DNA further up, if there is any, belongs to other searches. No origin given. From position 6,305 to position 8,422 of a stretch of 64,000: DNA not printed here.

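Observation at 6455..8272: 18-heme cytochrome that starts as a NapC/NirT/NrfH quinol dehydrogenase and continues into a 14-heme extension, abutting a bc-complex cytochrome gene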

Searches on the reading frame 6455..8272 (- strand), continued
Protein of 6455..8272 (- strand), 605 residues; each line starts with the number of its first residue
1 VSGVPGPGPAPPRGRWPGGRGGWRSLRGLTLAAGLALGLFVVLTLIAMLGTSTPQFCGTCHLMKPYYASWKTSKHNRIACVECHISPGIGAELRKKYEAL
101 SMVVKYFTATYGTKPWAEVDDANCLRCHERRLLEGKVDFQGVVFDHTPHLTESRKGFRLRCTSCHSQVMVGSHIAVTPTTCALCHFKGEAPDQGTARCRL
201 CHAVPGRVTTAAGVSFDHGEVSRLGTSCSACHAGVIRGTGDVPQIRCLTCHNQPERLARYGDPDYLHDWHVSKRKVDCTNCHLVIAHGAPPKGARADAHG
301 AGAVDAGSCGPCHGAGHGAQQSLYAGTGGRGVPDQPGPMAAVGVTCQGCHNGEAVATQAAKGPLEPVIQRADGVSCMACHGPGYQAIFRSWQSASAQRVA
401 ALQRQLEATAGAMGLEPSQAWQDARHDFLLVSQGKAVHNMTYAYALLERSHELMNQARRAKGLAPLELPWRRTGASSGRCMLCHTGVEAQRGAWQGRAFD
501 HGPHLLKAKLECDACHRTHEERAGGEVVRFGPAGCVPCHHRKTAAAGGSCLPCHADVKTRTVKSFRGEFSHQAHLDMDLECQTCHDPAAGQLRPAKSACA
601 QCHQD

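Call 15: search_solved_structures(query=window:6455-8272:-, max_evalue=1, show_alignments=3)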
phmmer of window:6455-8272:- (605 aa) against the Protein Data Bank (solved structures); distinct sequences matched with E-value up to 1: 8.
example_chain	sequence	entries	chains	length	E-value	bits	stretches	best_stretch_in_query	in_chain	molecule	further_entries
6i5b_A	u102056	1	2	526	6.1e-11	44.8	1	235-456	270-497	Uncharacterized protein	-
2j7a_C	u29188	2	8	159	1.9e-06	29.9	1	31-130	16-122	CYTOCHROME C QUINOL DEHYDROGENASE NRFH | NAPC/NIRT CYTOCHROME C FAMILY PROTEIN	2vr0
3ouq_A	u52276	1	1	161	0.0041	18.9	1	475-555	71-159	Cytochrome c family protein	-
6lod_A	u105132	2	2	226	0.0068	18.2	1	157-265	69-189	MULTIHEME_CYTC domain-containing protein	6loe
8k9e_A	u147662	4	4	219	0.017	16.9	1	141-289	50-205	Cytochrome c7-like domain-containing protein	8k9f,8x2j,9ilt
8k5o_C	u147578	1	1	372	0.1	14.3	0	233-262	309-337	Photosynthetic reaction center cytochrome c subunit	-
4qo5_A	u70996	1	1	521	0.27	12.9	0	173-260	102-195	Hypothetical multiheme protein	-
3h34_A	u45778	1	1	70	0.45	12.2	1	563-603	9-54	Cytochrome c7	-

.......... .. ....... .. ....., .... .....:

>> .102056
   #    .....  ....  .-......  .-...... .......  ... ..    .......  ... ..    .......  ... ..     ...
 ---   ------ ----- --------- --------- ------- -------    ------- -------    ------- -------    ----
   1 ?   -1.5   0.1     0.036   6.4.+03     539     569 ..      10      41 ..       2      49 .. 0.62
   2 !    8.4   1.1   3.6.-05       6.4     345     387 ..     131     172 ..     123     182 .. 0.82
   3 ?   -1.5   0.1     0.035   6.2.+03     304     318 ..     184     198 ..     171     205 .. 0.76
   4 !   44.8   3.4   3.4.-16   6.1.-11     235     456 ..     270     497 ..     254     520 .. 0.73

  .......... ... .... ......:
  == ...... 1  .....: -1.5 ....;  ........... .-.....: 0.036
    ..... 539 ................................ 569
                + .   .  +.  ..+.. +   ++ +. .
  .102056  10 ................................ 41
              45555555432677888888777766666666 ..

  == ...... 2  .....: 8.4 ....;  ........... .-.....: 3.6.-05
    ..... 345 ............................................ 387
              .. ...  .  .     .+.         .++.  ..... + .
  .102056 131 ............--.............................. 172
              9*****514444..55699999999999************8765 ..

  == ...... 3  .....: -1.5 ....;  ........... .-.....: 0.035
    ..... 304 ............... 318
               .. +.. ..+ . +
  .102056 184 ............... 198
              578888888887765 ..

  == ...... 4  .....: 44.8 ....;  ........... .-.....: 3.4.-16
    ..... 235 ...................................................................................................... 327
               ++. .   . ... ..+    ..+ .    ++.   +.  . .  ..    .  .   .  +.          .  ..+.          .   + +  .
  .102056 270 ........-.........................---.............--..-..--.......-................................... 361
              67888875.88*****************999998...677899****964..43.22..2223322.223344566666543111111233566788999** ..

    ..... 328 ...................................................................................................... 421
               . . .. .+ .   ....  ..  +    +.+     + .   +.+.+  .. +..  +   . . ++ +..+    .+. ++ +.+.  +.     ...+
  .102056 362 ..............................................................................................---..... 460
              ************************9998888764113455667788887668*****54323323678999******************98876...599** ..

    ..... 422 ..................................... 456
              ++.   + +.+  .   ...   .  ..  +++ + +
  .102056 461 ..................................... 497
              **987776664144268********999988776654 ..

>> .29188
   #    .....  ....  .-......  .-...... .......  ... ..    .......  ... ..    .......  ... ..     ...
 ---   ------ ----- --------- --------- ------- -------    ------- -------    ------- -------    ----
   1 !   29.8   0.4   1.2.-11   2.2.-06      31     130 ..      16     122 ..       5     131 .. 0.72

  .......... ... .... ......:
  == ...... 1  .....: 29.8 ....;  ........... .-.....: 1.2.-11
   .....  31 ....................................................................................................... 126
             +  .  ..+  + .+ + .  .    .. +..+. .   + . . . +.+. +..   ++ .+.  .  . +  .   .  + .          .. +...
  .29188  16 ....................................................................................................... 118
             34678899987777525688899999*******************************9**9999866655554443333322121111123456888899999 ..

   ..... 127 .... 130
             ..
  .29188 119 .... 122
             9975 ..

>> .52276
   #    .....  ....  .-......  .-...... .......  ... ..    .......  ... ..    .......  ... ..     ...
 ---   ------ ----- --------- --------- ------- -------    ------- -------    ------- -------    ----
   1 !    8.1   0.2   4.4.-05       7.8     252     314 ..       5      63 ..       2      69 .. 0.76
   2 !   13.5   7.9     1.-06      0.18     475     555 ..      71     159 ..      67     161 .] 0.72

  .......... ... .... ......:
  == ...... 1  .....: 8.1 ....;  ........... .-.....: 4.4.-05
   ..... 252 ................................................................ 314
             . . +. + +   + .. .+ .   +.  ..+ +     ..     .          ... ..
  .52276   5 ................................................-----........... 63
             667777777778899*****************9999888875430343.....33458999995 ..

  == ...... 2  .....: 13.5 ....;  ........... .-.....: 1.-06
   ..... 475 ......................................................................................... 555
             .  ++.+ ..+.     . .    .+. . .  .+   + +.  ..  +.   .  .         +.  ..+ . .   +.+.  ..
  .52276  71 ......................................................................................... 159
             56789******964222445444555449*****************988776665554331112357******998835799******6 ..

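Call 28: predict_structure(alignment_id=A1)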
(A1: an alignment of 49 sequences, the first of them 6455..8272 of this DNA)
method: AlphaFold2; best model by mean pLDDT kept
length: 605 residues; sequences in the alignment: 49
mean_pLDDT: 61.2   pTM: 0.46
mean pLDDT of the five models: 61.2, 60.4, 58.5, 55.5, 51.9
residues with pLDDT >= 90: 61; 70-90: 158; 50-70: 166; < 50: 220
segments of 3 or more residues with pLDDT < 50: 1-25, 51-73, 75-88, 109-124, 129-133, 138-142, 151-204, 208-215, 234-237, 285-312, 352-374, 543-546
pLDDT, mean of each block of 10 residues (from residue 1): 38 40 53 80 66 37 39 47 44 54 50 40 47 46 51 40 39 32 36 37 48 49 53 51 71 81 71 55 49 37 37 63 88 79 62 43 34 49 71 88 94 92 96 87 91 97 92 65 75 71 75 75 63 59 55 71 81 85 73 76 75
secondary structure, 60 per line:
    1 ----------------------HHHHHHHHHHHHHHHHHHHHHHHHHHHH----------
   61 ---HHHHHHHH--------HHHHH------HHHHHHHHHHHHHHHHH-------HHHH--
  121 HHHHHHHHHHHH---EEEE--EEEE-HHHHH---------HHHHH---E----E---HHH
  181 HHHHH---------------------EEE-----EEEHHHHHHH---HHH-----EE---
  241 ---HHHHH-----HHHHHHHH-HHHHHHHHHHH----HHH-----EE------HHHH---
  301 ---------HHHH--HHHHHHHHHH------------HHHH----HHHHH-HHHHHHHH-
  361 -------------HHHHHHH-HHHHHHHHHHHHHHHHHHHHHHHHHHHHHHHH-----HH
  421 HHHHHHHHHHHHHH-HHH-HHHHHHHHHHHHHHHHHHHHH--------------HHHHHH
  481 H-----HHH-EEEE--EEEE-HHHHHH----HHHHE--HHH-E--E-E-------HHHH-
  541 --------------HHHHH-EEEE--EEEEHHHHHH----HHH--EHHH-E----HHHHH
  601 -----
elements in order: H23-50 H64-71 H80-84 H91-107 H115-118 H121-132 E136-139 E142-145 H147-151 H161-165 H178-185 E207-209 E215-217 H218-224 H244-248 H254-261 H263-273 H294-297 H310-313 H316-325 H338-341 H346-350 H352-359 H374-380 H382-413 H419-434 H440-460 H475-481 E491-494 E497-500 H502-507 H512-515 H536-539 H555-559 E561-564 E567-570 H571-576 H596-600

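Call 30: fold_search(model_id=the predicted structure, library=pdb)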
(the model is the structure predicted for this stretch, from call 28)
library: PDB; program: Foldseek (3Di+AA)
matches with E <= 10: 40; with E <= 0.001: 0
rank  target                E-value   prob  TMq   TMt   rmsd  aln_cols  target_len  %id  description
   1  6v0a_C                1.5e+00  0.14  0.11  0.14   9.3       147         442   11  Crystal structure of cytochrome c nitrite reductase from the bacterium Geobacter lovleyi with bound sulfate (released 2020-06-17)
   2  5lnc_A                2.2e+00  0.14  0.08  0.13  19.0        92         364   11  Structure of SPX domain of the yeast inorganic polyphophate polymerase Vtc4 crystallized by carrier-driven crystalliza (released 2016-11-09)
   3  6v0a_A                2.8e+00  0.11  0.10  0.13   7.3       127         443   15  Crystal structure of cytochrome c nitrite reductase from the bacterium Geobacter lovleyi with bound sulfate (released 2020-06-17)
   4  9tvu_t                3.4e+00  0.20  0.09  0.35   9.8        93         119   16  Structure of the Chlamydomonas reinhardtii chlororibosome (released 2026-02-18)
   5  4rkm_G                3.8e+00  0.41  0.12  0.11   6.2       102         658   12  Wolinella succinogenes octaheme sulfite reductase MccA, form I (released 2015-02-04)
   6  9clb_D                3.8e+00  0.11  0.08  0.30  12.8       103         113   14  Crystal structure of Bak bound to the inhibitory aBAK (released 2025-07-16)
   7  9clb_F                4.6e+00  0.09  0.08  0.29  12.8       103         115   13  Crystal structure of Bak bound to the inhibitory aBAK (released 2025-07-16)
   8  7bww_A                4.8e+00  0.11  0.08  0.42  14.0        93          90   15  Structure of the engineered metallo-Diels-Alderase DA7 W16S (released 2021-04-21)
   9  3a98_A                5.1e+00  0.12  0.07  0.25  12.0        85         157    9  Crystal structure of the complex of the interacting regions of DOCK2 and ELMO1 (released 2010-10-27)
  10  5bn4_B                5.1e+00  0.05  0.06  0.07  10.9        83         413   14  Structure of a unique ATP synthase NeqA-NeqB in complex with ANP from Nanoarcheaum equitans (released 2015-09-16)
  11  5y7g_B                5.1e+00  0.04  0.06  0.06  14.8       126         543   13  Crystal structure of paFAN1 bound to 1nt 5'flap DNA with gap (released 2018-03-14)
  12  9clb_B                5.6e+00  0.08  0.08  0.29  12.9       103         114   13  Crystal structure of Bak bound to the inhibitory aBAK (released 2025-07-16)
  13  5aqt_B                5.6e+00  0.08  0.08  0.31  13.1        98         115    9  Fragment-based screening of HSP70 sheds light on the functional role of ATP-binding site residues (released 2016-10-05)
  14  2jaa_B                5.6e+00  0.05  0.07  0.20  15.3       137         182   12  SeMet substituted Shigella Flexneri Ipad (released 2006-11-30)
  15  1gu6_A                5.9e+00  0.15  0.11  0.15   5.8       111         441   11  Structure of the Periplasmic Cytochrome c Nitrite Reductase from Escherichia coli (released 2002-03-08)
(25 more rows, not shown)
